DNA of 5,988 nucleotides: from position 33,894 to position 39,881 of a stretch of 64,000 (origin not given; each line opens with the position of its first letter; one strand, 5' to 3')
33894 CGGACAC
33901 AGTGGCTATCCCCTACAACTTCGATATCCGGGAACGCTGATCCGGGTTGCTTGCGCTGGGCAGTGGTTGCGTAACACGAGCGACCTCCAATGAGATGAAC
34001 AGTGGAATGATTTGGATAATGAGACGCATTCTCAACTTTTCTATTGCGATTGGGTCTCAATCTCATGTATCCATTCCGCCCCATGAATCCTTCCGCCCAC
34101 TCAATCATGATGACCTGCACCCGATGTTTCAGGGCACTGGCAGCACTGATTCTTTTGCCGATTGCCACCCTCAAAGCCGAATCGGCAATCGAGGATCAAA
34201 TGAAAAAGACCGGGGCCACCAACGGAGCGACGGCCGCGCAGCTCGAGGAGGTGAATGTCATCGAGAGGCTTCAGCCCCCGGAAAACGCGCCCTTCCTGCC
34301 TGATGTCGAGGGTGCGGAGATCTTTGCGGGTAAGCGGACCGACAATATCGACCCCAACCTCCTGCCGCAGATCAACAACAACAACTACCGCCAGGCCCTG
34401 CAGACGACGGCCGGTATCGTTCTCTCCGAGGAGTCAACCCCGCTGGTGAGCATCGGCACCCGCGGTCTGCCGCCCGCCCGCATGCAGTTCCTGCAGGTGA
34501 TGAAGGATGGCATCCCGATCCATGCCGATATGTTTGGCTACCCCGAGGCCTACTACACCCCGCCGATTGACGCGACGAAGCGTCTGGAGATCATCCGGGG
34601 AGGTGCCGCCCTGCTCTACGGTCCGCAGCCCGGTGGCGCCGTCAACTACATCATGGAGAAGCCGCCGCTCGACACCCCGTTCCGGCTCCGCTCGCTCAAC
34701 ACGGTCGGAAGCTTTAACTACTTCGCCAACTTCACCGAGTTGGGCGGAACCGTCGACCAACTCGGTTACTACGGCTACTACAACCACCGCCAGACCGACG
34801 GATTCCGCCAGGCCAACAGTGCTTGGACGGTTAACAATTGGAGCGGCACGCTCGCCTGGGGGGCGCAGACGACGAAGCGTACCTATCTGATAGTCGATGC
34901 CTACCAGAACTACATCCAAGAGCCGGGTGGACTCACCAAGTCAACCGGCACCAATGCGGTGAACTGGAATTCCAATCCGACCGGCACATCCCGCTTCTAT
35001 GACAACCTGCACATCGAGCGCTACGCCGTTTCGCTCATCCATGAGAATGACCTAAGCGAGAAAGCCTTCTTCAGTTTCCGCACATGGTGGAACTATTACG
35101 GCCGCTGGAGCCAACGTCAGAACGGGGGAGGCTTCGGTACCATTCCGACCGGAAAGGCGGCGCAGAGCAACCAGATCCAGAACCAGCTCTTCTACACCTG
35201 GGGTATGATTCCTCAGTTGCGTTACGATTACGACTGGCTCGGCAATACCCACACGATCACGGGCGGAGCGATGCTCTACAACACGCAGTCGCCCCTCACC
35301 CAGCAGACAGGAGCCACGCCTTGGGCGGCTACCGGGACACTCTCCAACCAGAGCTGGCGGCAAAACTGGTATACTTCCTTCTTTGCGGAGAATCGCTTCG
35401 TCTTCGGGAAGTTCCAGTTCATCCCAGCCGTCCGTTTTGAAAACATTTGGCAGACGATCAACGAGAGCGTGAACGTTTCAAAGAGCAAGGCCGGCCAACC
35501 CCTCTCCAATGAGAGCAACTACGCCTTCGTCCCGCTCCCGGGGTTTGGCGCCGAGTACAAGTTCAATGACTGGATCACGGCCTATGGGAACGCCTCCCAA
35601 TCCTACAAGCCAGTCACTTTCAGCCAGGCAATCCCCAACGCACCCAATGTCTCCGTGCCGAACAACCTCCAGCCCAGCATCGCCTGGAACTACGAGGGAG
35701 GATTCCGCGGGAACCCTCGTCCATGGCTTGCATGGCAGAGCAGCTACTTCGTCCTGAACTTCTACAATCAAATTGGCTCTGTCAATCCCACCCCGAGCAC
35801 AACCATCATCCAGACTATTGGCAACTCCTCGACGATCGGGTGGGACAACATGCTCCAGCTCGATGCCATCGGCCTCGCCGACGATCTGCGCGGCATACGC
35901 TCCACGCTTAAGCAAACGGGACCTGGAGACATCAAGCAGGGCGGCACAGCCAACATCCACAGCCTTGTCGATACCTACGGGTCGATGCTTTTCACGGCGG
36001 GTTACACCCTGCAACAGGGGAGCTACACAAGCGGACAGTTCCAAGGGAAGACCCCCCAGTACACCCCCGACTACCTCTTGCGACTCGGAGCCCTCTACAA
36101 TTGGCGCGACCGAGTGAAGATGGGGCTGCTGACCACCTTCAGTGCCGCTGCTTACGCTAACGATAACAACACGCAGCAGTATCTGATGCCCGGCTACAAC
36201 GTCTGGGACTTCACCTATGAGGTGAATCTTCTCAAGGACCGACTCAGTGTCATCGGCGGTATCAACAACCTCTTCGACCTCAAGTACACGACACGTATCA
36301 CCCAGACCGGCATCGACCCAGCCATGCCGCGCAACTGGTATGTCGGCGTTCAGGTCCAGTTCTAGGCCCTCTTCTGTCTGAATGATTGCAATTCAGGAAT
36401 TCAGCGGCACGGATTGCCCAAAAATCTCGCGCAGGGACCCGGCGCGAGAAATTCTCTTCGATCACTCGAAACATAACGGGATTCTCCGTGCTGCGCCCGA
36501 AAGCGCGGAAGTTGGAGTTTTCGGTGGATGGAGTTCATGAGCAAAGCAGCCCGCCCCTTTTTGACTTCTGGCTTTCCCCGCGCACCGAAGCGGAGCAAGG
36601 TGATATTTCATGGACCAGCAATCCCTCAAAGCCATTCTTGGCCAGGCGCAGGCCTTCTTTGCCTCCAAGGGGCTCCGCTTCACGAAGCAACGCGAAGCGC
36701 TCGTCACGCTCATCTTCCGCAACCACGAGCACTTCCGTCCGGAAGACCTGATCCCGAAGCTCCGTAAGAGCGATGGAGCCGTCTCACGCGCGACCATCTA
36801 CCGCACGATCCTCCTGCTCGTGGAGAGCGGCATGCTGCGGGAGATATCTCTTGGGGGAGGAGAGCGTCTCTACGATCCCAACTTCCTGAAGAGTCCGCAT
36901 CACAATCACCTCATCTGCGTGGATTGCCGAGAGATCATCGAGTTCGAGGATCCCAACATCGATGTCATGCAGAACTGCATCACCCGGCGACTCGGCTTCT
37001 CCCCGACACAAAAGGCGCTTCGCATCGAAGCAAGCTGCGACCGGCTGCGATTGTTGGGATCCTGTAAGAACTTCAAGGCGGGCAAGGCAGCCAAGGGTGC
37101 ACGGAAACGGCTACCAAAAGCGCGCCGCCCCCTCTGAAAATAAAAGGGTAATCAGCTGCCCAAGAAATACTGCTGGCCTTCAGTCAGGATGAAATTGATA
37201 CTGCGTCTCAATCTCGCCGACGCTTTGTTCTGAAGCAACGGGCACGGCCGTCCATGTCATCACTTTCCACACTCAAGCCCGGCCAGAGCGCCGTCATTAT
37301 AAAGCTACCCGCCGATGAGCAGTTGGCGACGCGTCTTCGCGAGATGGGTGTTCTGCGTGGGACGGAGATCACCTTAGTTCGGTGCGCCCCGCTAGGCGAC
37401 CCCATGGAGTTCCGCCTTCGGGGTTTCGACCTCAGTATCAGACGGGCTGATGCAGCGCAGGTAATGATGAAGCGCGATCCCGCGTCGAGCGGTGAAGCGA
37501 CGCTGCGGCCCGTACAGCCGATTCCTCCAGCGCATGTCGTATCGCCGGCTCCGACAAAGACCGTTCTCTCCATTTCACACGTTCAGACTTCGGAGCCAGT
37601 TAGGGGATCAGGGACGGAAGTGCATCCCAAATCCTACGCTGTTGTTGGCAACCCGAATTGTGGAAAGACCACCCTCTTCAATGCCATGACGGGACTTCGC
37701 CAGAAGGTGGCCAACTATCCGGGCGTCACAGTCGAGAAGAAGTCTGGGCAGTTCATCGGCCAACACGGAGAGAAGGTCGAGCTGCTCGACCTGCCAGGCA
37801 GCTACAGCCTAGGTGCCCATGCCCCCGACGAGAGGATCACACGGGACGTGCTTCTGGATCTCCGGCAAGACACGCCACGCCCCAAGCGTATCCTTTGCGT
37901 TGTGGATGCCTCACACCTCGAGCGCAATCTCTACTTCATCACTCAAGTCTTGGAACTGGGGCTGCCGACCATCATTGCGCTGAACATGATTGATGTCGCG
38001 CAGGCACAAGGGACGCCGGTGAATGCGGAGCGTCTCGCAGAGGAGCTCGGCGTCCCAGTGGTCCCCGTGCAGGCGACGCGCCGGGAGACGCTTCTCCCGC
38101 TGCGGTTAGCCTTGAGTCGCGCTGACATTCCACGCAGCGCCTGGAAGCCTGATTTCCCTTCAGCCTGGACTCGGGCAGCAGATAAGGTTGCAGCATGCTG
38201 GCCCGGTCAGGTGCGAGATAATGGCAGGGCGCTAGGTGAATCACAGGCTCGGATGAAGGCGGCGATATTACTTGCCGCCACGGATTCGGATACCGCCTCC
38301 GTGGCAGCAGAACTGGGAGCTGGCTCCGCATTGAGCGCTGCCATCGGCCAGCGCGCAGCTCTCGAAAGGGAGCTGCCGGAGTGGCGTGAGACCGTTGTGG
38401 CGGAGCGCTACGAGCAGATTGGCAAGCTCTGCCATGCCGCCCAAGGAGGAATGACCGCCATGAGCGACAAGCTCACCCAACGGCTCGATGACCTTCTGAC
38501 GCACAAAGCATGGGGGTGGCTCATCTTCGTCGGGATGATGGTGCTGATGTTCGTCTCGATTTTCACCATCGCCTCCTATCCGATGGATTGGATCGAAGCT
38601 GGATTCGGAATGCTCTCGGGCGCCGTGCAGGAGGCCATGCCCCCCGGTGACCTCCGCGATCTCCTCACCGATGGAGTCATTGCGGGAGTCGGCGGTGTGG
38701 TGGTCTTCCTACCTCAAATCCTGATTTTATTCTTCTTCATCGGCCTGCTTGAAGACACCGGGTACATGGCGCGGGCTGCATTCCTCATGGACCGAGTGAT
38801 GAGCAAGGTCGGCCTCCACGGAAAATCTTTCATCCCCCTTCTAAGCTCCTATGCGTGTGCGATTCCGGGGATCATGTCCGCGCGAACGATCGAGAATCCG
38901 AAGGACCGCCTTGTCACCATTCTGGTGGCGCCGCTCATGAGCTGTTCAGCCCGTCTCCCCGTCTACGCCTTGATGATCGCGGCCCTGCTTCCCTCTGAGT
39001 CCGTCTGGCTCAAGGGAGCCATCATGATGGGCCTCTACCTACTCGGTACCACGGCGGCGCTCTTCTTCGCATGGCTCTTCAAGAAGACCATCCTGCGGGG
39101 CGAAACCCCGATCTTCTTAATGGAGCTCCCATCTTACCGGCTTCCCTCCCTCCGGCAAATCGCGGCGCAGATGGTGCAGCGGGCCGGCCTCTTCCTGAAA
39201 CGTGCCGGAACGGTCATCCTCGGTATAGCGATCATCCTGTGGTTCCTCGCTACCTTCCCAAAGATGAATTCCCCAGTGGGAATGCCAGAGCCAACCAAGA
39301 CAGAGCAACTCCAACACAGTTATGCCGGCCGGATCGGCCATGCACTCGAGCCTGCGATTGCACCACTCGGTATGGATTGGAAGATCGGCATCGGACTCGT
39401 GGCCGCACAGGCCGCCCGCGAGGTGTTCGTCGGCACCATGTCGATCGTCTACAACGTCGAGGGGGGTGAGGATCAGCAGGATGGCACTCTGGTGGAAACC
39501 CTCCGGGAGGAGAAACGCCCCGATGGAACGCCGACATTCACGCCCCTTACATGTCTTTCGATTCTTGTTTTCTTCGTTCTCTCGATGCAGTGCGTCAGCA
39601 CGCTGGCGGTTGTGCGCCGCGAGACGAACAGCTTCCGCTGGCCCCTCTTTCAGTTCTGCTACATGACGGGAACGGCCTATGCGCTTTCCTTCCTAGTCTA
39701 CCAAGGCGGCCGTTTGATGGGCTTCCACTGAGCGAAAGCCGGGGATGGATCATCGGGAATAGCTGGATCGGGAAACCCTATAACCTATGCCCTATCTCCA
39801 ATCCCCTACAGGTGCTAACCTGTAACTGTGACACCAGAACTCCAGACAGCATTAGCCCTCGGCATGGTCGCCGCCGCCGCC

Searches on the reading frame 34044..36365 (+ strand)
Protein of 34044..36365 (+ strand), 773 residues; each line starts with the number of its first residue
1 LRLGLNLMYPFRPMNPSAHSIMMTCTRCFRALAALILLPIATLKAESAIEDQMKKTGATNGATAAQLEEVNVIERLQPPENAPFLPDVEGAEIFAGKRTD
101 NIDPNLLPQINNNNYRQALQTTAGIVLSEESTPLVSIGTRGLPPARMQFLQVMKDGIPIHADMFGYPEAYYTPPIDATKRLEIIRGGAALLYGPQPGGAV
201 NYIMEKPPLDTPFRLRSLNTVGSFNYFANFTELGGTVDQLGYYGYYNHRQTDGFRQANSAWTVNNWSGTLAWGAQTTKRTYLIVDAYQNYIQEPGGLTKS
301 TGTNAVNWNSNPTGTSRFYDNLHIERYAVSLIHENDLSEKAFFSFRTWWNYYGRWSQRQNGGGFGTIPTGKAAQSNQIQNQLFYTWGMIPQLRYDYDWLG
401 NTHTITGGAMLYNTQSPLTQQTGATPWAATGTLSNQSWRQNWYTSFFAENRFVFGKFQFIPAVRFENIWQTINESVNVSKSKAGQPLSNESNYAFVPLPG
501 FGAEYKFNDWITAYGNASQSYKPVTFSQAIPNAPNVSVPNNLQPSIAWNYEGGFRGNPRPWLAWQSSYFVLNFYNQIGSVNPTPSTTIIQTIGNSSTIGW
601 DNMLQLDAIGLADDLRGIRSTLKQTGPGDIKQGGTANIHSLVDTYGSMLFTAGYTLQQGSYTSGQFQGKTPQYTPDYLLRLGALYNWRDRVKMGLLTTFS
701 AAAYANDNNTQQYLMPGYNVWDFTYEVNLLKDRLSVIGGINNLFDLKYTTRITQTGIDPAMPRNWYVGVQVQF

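Call 85: search_protein_families(library=pfam, proteins=[window:34044-36365:+])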
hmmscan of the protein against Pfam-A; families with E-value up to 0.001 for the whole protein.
window:34044-36365:+ (773 aa): 1 family
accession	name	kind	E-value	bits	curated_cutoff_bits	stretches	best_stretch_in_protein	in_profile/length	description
PF07715.20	Plug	-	7.8e-10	39.7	23.9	1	100-199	10-106/107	TonB-dependent Receptor Plug Domain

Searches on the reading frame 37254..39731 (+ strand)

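Call 85: search_protein_families(library=pfam, proteins=[window:37254-39731:+])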
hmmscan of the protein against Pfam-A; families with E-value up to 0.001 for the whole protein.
window:37254-39731:+ (825 aa): 6 families
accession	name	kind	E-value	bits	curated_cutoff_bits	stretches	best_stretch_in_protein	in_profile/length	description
PF02421.24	FeoB_N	-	1.3e-54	184.4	27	1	128-280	3-149/156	Ferrous iron transport protein B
PF07670.19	Gate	-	6.2e-39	133.1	29.6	2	483-577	2-103/104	Nucleoside recognition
PF04023.20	FeoA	-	7.1e-18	64.9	23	1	3-72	2-72/74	FeoA domain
PF01926.29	MMR_HSR1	-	2e-17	63.8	21.9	1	129-244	3-112/113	50S ribosome-binding GTPase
PF07664.17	FeoB_C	-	4.1e-17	62.1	26.6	1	591-643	1-54/54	Ferrous iron transport protein B C terminus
PF09439.16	SRPRB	-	0.00063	19.6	25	0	129-195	7-68/178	Signal recognition particle receptor beta subunit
